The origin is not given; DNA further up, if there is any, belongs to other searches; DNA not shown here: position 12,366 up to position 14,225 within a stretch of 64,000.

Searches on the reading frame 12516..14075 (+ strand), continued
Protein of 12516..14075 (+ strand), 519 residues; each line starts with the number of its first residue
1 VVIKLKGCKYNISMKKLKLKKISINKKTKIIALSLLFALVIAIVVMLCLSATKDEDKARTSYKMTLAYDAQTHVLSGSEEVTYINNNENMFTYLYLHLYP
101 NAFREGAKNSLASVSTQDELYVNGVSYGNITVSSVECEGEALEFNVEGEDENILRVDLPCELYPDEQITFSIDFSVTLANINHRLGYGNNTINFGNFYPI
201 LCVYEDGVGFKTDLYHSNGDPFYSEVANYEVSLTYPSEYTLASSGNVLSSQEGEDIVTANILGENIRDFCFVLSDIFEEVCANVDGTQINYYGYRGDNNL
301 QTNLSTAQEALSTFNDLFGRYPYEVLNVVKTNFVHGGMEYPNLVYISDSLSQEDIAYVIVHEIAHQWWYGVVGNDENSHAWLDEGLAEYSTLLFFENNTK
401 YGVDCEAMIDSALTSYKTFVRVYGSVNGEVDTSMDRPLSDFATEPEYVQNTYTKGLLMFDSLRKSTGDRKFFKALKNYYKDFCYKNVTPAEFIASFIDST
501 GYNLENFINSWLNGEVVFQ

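Call 52: find_encoding_contigs(protein=P0018, flank=3500, max_places=6)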
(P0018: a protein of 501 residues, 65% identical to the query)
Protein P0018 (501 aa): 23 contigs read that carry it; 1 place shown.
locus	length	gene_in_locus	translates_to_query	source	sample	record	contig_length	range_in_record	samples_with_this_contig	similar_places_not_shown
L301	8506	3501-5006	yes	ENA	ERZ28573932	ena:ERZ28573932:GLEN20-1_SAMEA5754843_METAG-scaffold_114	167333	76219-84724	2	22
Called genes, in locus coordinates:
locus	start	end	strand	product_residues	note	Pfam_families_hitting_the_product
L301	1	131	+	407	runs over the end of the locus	PF02661:Fic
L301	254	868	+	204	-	PF23023:Anti-Pycsar_Apyc1 (weak), PF00753:Lactamase_B, PF12706:Lactamase_B_2 (weak)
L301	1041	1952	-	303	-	PF01695:IstB_IS21, PF00308:Bac_DnaA (weak)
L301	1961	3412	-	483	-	PF07261:DnaB_2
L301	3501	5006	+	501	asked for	PF01433:Peptidase_M1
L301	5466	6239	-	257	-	-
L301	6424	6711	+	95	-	PF00166:Cpn10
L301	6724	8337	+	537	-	PF00118:Cpn60_TCP1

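Call 57: search_dna_similar(query=L002:11809-12729:+, collection=phages, mode=protein, max_evalue=0.001, max_rows=25)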
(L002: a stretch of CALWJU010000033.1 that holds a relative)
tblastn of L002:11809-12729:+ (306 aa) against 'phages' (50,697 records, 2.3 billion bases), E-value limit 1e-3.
Records with a match: 3; places in all: 3; records where one place covers at least 80% of the query: 0.
Best place of each record, by identity: <60% 3.
By first word of the organism name: Riemerella 3.
By host as written in the record: Riemerella anatipestifer RA21 1; Riemerella sp. 1; Riemerella anatipestifer RAf490 1.
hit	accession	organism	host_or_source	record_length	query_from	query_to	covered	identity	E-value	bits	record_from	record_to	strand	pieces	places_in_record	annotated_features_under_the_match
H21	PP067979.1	Riemerella phage vB_RanS_GDF21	Riemerella anatipestifer RA21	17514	8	62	18%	43.9%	1e-4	49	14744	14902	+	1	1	hypothetical protein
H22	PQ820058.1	Riemerella phage PJA1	Riemerella sp.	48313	8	62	18%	43.9%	1e-4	49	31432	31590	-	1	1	hypothetical protein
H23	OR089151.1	Riemerella phage vB_RanS_CRP19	Riemerella anatipestifer RAf490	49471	8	62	18%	43.9%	1e-4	49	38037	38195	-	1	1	hypothetical protein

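Call 58: search_dna_similar(query=L002:11809-12729:+, collection=plasmids, mode=protein, max_evalue=0.001, max_rows=15)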
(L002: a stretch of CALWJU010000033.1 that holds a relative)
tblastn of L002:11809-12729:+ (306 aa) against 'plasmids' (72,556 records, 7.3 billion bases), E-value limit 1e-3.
No match.

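Call 59: get_annotated_region(hit=H22, flank=5000)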
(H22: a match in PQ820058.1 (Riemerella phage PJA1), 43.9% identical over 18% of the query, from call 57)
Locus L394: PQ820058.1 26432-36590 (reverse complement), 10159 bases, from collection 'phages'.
description: Riemerella phage PJA1, complete genome.
organism: Riemerella phage PJA1 (NCBI taxid 3390497)
taxonomy: Viruses; Duplodnaviria; Heunggongvirae; Uroviricota; Caudoviricetes
host: Riemerella sp.; source: -; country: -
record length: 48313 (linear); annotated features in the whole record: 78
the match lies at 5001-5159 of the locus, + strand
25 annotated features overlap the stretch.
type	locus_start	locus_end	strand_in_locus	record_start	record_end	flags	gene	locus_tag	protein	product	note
CDS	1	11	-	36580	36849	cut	-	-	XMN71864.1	hypothetical protein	-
CDS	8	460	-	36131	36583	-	-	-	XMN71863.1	hypothetical protein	-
CDS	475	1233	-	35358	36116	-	-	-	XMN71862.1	hypothetical protein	-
CDS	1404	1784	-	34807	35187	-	-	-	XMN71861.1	hypothetical protein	-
CDS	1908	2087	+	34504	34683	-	-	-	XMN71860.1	hypothetical protein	-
CDS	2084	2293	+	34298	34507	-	-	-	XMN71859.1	hypothetical protein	-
CDS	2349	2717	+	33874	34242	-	-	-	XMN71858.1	hypothetical protein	-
CDS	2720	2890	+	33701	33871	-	-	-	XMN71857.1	hypothetical protein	-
CDS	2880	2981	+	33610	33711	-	-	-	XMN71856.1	hypothetical protein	-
CDS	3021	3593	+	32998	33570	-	-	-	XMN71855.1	essential recombination function protein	-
CDS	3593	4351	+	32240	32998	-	-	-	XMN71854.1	hypothetical protein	-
CDS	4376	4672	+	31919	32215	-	-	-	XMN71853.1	hypothetical protein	-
CDS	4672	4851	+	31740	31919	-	-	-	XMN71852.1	hypothetical protein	-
CDS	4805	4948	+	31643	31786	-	-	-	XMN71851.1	hypothetical protein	-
CDS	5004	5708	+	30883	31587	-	-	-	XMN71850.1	hypothetical protein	-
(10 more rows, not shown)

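Call 60: search_protein_families(library=pfam, proteins=[L394:5004-5708:+, L394:5721-6776:+, L394:3593-4351:+, L394:6781-7152:+, L394:7942-8754:+], max_evalue=0.01)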
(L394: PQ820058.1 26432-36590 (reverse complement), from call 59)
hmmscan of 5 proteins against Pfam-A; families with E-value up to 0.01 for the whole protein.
L394:5004-5708:+ (234 aa): 2 families
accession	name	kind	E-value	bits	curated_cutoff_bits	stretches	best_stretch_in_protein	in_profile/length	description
PF19808.4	DUF6291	-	9.8e-27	93.4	27.2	1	7-85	1-79/79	Family of unknown function (DUF6291)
PF09524.15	Phg_2220_C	-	7.8e-07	29.5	27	1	144-214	2-71/73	Conserved phage C-terminus (Phg_2220_C)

L394:5721-6776:+ (351 aa): 0 families

L394:3593-4351:+ (252 aa): 1 family
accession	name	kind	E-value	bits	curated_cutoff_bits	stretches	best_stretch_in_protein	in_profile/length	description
PF09588.16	YqaJ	-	2.3e-09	38.1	22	1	7-139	7-149/150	YqaJ-like viral recombinase domain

L394:6781-7152:+ (123 aa): 0 families

L394:7942-8754:+ (270 aa): 1 family
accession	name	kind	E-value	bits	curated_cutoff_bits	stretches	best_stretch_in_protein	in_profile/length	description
PF01507.26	PAPS_reduct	-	2.2e-06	28.2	22.5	1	4-168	2-137/175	Phosphoadenosine phosphosulfate reductase domain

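Call 62: find_homologous_proteins(query=L002:11809-12729:+, max_evalue=0.00001)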
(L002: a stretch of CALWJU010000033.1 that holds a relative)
Query L002:11809-12729:+ (306 aa): 273 proteins with E <= 0.00001 among 3492 candidates; the best 120 are listed.
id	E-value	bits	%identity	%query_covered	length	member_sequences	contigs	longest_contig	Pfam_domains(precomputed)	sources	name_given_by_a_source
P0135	5.6e-186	635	97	97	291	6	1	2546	PF19808.5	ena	-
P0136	1.5e-62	229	41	95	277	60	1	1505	PF19808.5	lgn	-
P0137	1.2e-56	210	39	96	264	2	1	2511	PF19808.5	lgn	-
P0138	3.5e-48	182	38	94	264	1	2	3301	PF19808.5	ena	-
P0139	6.6e-48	181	37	95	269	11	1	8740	PF19808.5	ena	-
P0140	2.0e-47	180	35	94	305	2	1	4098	PF19808.5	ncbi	-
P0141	2.7e-47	179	37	94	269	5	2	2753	PF19808.5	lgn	-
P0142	8.9e-47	178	37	95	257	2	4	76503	PF19808.5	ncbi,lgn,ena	-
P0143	6.3e-40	155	36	92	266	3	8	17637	PF19808.5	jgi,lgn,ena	-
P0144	7.8e-40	155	37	94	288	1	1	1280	PF19808.5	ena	-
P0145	8.4e-38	148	38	94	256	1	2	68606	PF19808.5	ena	-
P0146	3.2e-36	143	56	42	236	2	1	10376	PF19808.5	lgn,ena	-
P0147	3.8e-35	139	35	94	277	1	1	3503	PF19808.5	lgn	-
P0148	1.2e-34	138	30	95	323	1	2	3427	PF19808.5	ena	-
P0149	4.8e-34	136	35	94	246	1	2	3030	PF19808.5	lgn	-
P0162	1.2e-28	118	32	94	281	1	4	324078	PF19808.5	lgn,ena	-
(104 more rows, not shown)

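Call 63: find_encoding_contigs(protein=P0142, flank=5000, max_places=3)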
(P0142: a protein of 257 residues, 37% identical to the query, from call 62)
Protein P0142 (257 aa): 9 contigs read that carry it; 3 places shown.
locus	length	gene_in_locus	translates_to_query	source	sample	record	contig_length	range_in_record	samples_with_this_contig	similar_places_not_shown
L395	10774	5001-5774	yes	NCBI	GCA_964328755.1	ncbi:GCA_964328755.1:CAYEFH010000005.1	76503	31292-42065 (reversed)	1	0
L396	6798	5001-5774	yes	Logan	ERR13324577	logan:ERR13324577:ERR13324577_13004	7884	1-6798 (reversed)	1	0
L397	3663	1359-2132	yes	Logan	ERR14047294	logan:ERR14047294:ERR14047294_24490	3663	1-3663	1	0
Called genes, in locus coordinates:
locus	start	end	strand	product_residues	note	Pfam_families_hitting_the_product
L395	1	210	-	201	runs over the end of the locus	PF06114:Peptidase_M78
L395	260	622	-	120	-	PF07022:Phage_CI_repr, PF12844:HTH_19, PF13560:HTH_31, PF01381:HTH_3, PF13443:HTH_26 (weak)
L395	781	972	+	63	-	PF01381:HTH_3, PF12844:HTH_19, PF13443:HTH_26, PF13560:HTH_31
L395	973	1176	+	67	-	-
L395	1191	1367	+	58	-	-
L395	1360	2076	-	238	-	-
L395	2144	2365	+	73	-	-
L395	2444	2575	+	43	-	-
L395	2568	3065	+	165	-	PF05565:Sipho_Gp157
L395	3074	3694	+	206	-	PF04404:ERF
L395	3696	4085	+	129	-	PF00436:SSB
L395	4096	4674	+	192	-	-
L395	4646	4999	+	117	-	-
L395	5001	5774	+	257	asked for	PF19808:DUF6291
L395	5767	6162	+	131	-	-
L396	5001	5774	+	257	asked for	PF19808:DUF6291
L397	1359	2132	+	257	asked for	PF19808:DUF6291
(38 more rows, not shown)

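Call 64: find_encoding_contigs(protein=P0162, flank=5000, max_places=3)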
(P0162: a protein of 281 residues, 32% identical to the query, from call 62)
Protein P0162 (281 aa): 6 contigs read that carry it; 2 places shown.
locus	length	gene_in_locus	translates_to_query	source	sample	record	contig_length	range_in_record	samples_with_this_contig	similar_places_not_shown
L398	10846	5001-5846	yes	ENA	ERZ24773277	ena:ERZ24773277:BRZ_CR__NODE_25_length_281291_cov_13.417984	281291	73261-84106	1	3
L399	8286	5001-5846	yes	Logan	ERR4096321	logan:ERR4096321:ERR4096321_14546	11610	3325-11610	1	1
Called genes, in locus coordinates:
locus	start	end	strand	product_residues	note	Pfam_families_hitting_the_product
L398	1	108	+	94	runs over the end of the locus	PF08769:Spo0A_C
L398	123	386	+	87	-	-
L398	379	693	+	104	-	-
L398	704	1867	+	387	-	PF03837:RecT (faint)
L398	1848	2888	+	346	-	-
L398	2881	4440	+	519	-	PF00270:DEAD, PF04851:ResIII, PF00271:Helicase_C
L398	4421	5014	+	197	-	-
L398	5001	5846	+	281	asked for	PF19808:DUF6291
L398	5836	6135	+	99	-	PF01844:HNH (weak), PF14279:HNH_5 (weak)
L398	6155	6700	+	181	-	PF04542:Sigma70_r2 (weak)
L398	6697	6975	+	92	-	-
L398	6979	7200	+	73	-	-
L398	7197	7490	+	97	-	-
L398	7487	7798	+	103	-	-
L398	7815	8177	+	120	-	-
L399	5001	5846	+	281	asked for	PF19808:DUF6291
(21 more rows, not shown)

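Call 74: search_solved_structures(query=A2, max_evalue=10)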
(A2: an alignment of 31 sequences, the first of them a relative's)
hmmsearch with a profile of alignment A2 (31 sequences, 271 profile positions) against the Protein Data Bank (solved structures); distinct sequences matched with E-value up to 10: 4.
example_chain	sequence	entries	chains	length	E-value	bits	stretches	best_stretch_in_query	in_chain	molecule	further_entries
5h78_A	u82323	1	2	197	0.58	13.1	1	146-254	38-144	cAMP-dependent protein kinase type II-alpha regulatory subunit,DHR14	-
5cwh_A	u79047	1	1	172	0.58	13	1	158-257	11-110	Designed helical repeat protein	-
8fbk_A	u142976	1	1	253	0.64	12.9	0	139-213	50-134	KWOCA_65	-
5h7c_A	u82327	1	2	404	3.5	10.5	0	113-258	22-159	Immunoglobulin G-binding protein A, DHR14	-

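Call 83: predict_structure(alignment_id=A3)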
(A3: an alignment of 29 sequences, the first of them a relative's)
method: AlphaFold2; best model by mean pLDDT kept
length: 257 residues; sequences in the alignment: 29
mean_pLDDT: 73.3   pTM: 0.46
mean pLDDT of the five models: 73.3, 73.0, 72.6, 72.4, 72.4
residues with pLDDT >= 90: 117; 70-90: 56; 50-70: 18; < 50: 66
segments of 3 or more residues with pLDDT < 50: 1-4, 77-137
pLDDT, mean of each block of 10 residues (from residue 1): 58 90 92 88 90 88 71 50 32 29 33 33 29 40 88 93 89 89 96 92 89 93 94 90 94 79
secondary structure, 60 per line:
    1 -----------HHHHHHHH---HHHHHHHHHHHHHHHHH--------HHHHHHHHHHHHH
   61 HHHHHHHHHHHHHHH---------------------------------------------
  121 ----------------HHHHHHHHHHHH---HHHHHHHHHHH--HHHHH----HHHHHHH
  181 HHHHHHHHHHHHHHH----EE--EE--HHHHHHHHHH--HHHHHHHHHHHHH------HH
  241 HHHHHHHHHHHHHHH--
elements in order: H12-19 H23-39 H48-75 H137-148 H152-162 H165-169 H174-195 H208-217 H220-232 H239-255

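Call 85: fold_search(model_id=the predicted structure, library=pdb)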
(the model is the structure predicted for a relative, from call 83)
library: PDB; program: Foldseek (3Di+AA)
matches with E <= 10: 102; with E <= 0.001: 0
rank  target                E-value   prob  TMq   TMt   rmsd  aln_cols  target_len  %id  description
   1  7bqn_MODEL_1_A        4.6e-01  0.47  0.19  0.34  13.3       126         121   13  Solution NMR structure of fold-C Rei; de novo designed protein with an asymmetric all-alpha topology (released 2021-04-07)
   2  6e7e                  1.1e+00  0.10  0.13  0.16  13.4       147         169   12  High resolution crystal structure of IncA soluble domain (released 2019-07-10)
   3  5k38_B                1.5e+00  0.15  0.18  0.20  13.2       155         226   10  Crystal structure of Retinoic acid receptor-related orphan receptor (ROR) gamma ligand binding domain (released 2017-05-31)
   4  5k38_A                1.5e+00  0.15  0.19  0.20  12.6       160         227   11  Crystal structure of Retinoic acid receptor-related orphan receptor (ROR) gamma ligand binding domain (released 2017-05-31)
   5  7zne_B                1.8e+00  0.10  0.15  0.17  13.2       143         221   16  Crystal structure of the light-driven inward proton pump xenorhodopsin BcXeR in the ground state at pH 8.2 at room tem (released 2023-05-10)
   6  7zn3_A                1.9e+00  0.09  0.15  0.17  12.6       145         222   14  Crystal structure of the light-driven inward proton pump xenorhodopsin BcXeR in the L state at pH 8.2 in the presence  (released 2023-05-10)
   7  7zmy_A                2.3e+00  0.08  0.15  0.17  13.2       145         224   14  Crystal structure of the light-driven inward proton pump xenorhodopsin BcXeR in the ground state at pH 8.2 in the pres (released 2023-05-10)
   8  7zmy_B                3.5e+00  0.07  0.15  0.17  12.5       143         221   15  Crystal structure of the light-driven inward proton pump xenorhodopsin BcXeR in the ground state at pH 8.2 in the pres (released 2023-05-10)
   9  1d3u_B                3.5e+00  0.06  0.16  0.19  15.6       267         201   13  TATA-BINDING PROTEIN/TRANSCRIPTION FACTOR (II)B/BRE+TATA-BOX COMPLEX FROM PYROCOCCUS WOESEI (released 1999-11-15)
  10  4zwq_C                3.5e+00  0.06  0.14  0.22  21.5       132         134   16  Crystal Structure of the Bacteriophage T4 recombination mediator protein UvsY, Lattice Type I (released 2016-03-02)
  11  9wg7_S2               3.8e+00  0.06  0.14  0.18  14.0       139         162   10  The structure of phycobilisome with a bicylindrical core from the cyanobacterium Synechococcus elongatus PCC 7942 (released 2026-04-01)
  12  7zn3_B                3.8e+00  0.06  0.15  0.17  12.6       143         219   15  Crystal structure of the light-driven inward proton pump xenorhodopsin BcXeR in the L state at pH 8.2 in the presence  (released 2023-05-10)
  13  5olg                  4.0e+00  0.09  0.13  0.10  14.5       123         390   12  Structure of the A2A-StaR2-bRIL562-ZM241385 complex at 1.86A obtained from in meso soaking experiments. (released 2018-01-17)
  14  4zwt_C                4.0e+00  0.04  0.14  0.21  21.2       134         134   16  Crystal Structure of the Bacteriophage T4 recombination mediator protein UvsY, Lattice Type IV (released 2016-03-02)
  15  3rzs                  4.2e+00  0.08  0.15  0.26  14.3       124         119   14  Apis mellifera OBP14 in complex with Ta6Br14 (released 2011-11-30)
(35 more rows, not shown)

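Call 87: fold_search(model_id=the predicted structure, library=viral)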
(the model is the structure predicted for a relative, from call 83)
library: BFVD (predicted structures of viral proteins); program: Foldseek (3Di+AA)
matches with E <= 10: 154; with E <= 0.001: 5
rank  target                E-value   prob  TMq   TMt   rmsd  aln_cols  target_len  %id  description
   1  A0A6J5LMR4            8.7e-05  1.00  0.28  0.28  22.5       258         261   20  DUF6291 domain-containing protein [uncultured Caudovirales phage]
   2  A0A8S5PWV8            4.0e-04  1.00  0.27  0.27  24.1       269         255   19  Uncharacterized protein [Siphoviridae sp. ctPsO101]
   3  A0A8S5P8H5            4.6e-04  1.00  0.25  0.24  25.4       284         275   15  Putative replisome organizer protein [Siphoviridae sp. ct8Hx23]
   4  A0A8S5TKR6            5.4e-04  1.00  0.25  0.23  14.6       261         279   14  DUF6291 domain-containing protein [Siphoviridae sp. ctgn638]
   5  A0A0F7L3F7            7.2e-04  1.00  0.26  0.29  21.1       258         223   20  Terminase [uncultured marine virus]
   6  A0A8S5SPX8            1.3e-03  1.00  0.25  0.24  19.6       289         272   14  DnaD domain protein [Phage sp. ctPjm15]
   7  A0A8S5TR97            2.6e-03  1.00  0.29  0.34  26.9       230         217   16  Replisome organizer [Siphoviridae sp. ctss15]
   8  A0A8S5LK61            3.1e-03  1.00  0.29  0.51  15.4       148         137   14  DUF6017 domain-containing protein [Siphoviridae sp. ctomJ2]
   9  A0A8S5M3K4            5.1e-03  1.00  0.28  0.34  24.1       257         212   14  DUF6291 domain-containing protein [Siphoviridae sp. ctOVO10]
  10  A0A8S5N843            5.1e-03  1.00  0.28  0.30  17.4       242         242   15  DUF6291 domain-containing protein [Myoviridae sp. ctiBE32]
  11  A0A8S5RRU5            5.4e-03  0.97  0.24  0.25  23.5       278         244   16  DUF6291 domain-containing protein [Siphoviridae sp. ctES717]
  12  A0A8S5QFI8            5.7e-03  1.00  0.36  0.30  20.4       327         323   16  Replication initiator A family protein [Caudovirales sp. ctqPn17]
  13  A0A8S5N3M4            8.4e-03  0.97  0.26  0.25  25.2       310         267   14  DUF6291 domain-containing protein [Siphoviridae sp. ct5Px37]
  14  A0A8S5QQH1            1.1e-02  0.98  0.23  0.20  19.9       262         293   16  DUF6291 domain-containing protein [Siphoviridae sp. ct8LX107]
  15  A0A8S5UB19            1.4e-02  1.00  0.27  0.68   8.2        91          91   24  DUF6291 domain-containing protein (Fragment) [Siphoviridae sp. ct8Cp41]
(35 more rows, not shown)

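Call 98: search_protein_families(library=pfam, proteins=[L070:11517-12206:+, L070:12218-13231:-, L070:13765-15783:+, L054:1788-2489:+, L054:3019-4173:+, L054:4160-5167:+], max_evalue=0.0001)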
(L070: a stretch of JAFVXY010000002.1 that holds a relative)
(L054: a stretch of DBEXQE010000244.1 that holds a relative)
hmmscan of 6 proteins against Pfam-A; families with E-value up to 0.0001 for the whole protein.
L070:11517-12206:+ (229 aa): 1 family
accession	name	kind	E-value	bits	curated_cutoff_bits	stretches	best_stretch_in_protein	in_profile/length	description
PF01520.23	Amidase_3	-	4.7e-44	150.9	27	1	41-220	1-173/174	N-acetylmuramoyl-L-alanine amidase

L070:12218-13231:- (337 aa): 4 families
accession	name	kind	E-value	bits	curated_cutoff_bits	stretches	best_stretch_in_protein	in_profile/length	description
PF20434.5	BD-FAE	-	1.6e-27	96.9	26.8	1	50-245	2-204/215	BD-FAE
PF07859.19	Abhydrolase_3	-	5.6e-24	85.5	25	1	64-264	1-198/210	alpha/beta hydrolase fold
PF00135.34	COesterase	-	1.5e-05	24.6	27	0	54-151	92-201/515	Carboxylesterase family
PF07224.18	Chlorophyllase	-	1.7e-05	24.2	26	1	50-151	31-134/301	Chlorophyllase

L070:13765-15783:+ (672 aa): 4 families
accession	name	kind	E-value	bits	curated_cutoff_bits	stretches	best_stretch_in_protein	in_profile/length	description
PF02421.24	FeoB_N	-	1.3e-56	190.9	27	1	2-159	2-155/156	Ferrous iron transport protein B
PF07670.19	Gate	-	1.8e-28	99.5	29.6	2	292-387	2-104/104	Nucleoside recognition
PF01926.29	MMR_HSR1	-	1.9e-18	67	21.9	1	2-118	1-113/113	50S ribosome-binding GTPase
PF07664.17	FeoB_C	-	4.9e-10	39.4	26.6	1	397-448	3-54/54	Ferrous iron transport protein B C terminus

L054:1788-2489:+ (233 aa): 1 family
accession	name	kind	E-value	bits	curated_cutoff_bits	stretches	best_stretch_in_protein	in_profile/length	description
PF01520.23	Amidase_3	-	2.3e-46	158.4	27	1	44-224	1-173/174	N-acetylmuramoyl-L-alanine amidase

L054:3019-4173:+ (384 aa): 1 family
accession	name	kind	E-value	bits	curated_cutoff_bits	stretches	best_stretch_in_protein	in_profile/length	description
PF01264.26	Chorismate_synt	-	2.4e-111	372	27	1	1-357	1-326/327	Chorismate synthase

L054:4160-5167:+ (335 aa): 2 families
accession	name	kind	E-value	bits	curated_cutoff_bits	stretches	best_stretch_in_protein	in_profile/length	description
PF01761.26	DHQ_synthase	-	1.7e-43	147.4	24.2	1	43-153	2-112/115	3-dehydroquinate synthase N-terminal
PF24621.2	DHQS_C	-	8e-29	100.9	27.6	1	157-296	1-144/144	3-dehydroquinate synthase C-terminal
